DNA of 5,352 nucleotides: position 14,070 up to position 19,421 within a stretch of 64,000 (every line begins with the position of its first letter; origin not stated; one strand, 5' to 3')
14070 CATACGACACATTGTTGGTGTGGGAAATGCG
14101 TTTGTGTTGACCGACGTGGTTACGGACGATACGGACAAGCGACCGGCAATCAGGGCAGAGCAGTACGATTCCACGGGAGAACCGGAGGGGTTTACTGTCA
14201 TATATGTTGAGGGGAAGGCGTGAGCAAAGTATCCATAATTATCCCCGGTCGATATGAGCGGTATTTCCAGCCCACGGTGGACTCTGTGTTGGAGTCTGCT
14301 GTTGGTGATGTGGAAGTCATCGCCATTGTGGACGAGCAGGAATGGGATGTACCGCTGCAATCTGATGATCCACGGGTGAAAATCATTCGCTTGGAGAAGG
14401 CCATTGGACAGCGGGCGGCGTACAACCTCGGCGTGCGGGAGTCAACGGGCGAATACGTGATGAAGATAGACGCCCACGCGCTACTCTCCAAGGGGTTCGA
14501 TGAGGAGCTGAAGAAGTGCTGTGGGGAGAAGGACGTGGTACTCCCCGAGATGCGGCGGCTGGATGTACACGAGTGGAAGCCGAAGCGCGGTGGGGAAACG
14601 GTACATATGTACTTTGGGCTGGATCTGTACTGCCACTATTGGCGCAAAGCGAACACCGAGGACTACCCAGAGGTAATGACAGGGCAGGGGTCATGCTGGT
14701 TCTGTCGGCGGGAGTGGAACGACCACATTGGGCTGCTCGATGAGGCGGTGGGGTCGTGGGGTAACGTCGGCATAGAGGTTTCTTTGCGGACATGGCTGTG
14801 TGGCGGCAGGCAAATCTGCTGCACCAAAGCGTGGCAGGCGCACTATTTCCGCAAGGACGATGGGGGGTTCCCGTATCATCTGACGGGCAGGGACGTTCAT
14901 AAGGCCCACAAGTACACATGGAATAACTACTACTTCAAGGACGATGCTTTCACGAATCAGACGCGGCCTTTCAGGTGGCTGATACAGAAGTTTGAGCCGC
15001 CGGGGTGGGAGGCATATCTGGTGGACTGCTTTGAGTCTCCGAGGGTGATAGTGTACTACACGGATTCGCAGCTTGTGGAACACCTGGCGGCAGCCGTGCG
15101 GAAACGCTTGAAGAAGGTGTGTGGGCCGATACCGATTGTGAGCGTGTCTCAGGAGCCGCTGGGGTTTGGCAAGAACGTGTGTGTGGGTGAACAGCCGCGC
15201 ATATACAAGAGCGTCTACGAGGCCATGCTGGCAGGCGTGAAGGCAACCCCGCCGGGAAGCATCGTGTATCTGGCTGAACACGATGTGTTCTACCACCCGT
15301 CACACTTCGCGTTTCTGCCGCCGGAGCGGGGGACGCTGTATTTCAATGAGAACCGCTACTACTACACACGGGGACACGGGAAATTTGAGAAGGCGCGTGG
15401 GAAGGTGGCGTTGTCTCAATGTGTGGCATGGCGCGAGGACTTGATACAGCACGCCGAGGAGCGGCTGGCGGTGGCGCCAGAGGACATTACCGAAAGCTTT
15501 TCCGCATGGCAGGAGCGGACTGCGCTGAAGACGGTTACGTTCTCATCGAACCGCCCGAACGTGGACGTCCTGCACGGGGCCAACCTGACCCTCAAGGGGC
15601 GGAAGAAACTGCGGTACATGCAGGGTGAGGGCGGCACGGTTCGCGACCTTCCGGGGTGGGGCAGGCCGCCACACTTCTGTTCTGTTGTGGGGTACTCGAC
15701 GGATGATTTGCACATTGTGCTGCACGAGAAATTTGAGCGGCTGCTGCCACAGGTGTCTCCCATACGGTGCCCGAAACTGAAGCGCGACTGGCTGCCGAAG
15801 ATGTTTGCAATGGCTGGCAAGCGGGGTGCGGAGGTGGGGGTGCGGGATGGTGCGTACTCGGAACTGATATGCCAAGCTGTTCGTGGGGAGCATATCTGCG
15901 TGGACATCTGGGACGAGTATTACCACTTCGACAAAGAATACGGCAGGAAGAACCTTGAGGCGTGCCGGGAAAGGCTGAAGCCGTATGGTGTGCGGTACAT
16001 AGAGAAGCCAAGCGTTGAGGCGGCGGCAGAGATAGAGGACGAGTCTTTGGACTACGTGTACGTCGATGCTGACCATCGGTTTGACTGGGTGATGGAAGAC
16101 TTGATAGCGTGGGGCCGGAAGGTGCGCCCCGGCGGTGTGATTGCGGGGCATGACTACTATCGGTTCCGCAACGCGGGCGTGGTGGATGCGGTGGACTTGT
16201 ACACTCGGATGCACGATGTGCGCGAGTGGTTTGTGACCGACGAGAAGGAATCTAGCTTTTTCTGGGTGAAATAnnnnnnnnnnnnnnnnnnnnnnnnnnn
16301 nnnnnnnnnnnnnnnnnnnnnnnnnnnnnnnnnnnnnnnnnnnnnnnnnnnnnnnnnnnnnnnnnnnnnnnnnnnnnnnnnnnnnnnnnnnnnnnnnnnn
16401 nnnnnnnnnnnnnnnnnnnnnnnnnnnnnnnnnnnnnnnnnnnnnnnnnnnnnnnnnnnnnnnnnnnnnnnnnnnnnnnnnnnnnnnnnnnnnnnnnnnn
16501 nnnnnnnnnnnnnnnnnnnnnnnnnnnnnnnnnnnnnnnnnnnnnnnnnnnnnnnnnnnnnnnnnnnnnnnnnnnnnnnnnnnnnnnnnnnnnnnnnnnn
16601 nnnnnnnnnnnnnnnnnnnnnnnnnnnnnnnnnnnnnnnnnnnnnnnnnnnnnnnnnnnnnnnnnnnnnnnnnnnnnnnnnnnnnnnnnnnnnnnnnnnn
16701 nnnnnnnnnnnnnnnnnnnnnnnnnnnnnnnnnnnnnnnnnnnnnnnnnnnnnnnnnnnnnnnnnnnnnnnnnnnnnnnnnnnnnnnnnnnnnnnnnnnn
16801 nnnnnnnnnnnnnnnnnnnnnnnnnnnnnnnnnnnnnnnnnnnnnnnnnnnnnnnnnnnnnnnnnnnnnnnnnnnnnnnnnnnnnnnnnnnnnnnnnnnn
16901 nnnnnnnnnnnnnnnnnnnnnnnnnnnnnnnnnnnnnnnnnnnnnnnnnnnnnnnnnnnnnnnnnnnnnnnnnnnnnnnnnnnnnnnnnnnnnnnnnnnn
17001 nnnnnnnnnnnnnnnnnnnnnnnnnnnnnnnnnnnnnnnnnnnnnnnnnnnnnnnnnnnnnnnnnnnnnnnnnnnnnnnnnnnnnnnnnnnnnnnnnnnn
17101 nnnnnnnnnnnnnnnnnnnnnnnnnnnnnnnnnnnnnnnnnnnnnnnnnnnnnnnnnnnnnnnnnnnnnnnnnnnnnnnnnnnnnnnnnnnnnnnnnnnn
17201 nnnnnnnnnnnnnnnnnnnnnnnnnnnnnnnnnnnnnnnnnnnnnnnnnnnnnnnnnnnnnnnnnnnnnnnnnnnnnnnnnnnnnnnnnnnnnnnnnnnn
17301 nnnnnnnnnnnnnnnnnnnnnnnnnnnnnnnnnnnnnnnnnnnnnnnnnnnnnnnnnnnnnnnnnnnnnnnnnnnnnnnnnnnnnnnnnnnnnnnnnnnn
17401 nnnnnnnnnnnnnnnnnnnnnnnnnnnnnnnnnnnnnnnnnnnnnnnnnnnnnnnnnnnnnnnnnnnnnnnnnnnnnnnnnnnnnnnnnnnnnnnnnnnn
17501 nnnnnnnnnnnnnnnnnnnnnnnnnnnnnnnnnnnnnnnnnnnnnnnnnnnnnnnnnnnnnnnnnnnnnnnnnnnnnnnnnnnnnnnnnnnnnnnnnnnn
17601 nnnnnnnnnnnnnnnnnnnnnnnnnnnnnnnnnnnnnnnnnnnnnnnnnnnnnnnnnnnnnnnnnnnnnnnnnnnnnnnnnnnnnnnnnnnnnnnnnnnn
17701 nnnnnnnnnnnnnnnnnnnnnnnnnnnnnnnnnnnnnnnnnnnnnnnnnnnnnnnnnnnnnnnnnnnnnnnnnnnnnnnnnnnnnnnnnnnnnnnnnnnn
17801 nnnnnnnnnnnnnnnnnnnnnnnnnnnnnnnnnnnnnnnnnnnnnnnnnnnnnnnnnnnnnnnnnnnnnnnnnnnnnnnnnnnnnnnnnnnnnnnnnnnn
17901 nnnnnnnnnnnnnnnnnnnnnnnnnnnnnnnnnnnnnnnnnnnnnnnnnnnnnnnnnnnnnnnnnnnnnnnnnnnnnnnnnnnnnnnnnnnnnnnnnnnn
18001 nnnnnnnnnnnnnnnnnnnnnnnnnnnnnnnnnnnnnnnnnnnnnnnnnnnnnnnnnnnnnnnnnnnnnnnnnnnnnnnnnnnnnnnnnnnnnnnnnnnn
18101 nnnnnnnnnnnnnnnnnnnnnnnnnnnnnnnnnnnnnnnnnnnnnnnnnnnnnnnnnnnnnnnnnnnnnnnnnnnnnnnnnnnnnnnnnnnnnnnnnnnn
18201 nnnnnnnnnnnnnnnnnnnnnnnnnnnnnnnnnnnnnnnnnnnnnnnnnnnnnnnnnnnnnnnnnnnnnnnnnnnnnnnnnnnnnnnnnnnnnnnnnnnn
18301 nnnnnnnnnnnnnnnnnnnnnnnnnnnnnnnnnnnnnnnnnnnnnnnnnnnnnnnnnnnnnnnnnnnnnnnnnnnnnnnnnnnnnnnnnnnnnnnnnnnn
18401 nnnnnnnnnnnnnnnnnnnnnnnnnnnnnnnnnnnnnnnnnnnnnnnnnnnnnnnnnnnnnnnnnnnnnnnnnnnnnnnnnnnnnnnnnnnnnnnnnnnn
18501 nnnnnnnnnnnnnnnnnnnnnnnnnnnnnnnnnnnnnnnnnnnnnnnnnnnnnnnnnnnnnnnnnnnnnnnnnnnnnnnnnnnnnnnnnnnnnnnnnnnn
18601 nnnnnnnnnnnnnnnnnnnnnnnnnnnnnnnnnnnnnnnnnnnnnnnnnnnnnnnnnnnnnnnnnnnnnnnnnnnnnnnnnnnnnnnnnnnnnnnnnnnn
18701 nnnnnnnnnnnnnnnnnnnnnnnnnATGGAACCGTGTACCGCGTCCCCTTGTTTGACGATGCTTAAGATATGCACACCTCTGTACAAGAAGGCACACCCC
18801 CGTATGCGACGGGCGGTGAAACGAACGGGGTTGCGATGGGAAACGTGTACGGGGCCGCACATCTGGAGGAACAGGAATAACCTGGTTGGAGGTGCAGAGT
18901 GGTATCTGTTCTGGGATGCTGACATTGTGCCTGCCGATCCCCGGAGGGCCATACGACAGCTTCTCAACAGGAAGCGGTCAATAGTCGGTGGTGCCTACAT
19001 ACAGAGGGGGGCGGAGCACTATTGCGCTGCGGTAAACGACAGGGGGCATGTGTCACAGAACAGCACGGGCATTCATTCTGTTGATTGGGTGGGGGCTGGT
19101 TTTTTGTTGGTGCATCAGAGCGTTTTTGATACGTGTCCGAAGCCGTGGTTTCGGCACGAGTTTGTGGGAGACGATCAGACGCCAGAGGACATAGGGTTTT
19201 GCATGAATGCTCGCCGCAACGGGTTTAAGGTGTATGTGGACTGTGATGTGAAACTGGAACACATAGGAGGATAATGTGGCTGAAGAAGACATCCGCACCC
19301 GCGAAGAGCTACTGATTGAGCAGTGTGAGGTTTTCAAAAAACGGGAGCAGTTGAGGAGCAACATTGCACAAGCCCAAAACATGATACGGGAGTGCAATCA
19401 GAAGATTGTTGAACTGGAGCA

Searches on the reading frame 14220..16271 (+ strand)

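Call 9: search_protein_families(library=phrogs, proteins=[window:14220-16271:+], max_evalue=0.001)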
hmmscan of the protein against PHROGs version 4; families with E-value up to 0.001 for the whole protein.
window:14220-16271:+ (684 aa): 1 family
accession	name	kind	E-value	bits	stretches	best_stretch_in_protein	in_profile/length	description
phrog_2675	-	other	4.4e-16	59.4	1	534-660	318-457/599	DNA methyltransferase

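Call 10: search_protein_families(library=pfam, proteins=[window:14220-16271:+], max_evalue=0.01)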
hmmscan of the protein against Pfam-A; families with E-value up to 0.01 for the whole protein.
window:14220-16271:+ (684 aa): 2 families
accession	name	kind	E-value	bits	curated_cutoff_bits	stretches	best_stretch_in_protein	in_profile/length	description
PF13578.12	Methyltransf_24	-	5.6e-15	56.6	26.3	1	538-646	2-105/105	Methyltransferase domain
PF00535.33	Glycos_transf_2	-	1.7e-12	48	23.3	1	5-170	1-167/168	Glycosyl transferase family 2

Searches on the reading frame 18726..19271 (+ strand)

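Call 9: search_protein_families(library=phrogs, proteins=[window:18726-19271:+], max_evalue=0.001)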
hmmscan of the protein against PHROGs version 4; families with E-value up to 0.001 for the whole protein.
window:18726-19271:+ (182 aa): 1 family
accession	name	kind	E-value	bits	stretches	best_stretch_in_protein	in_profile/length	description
phrog_1574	-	unknown function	1.4e-13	52.1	1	58-181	85-230/240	-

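Call 10: search_protein_families(library=pfam, proteins=[window:18726-19271:+], max_evalue=0.01)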
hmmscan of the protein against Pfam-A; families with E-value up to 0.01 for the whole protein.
window:18726-19271:+ (182 aa): 0 families
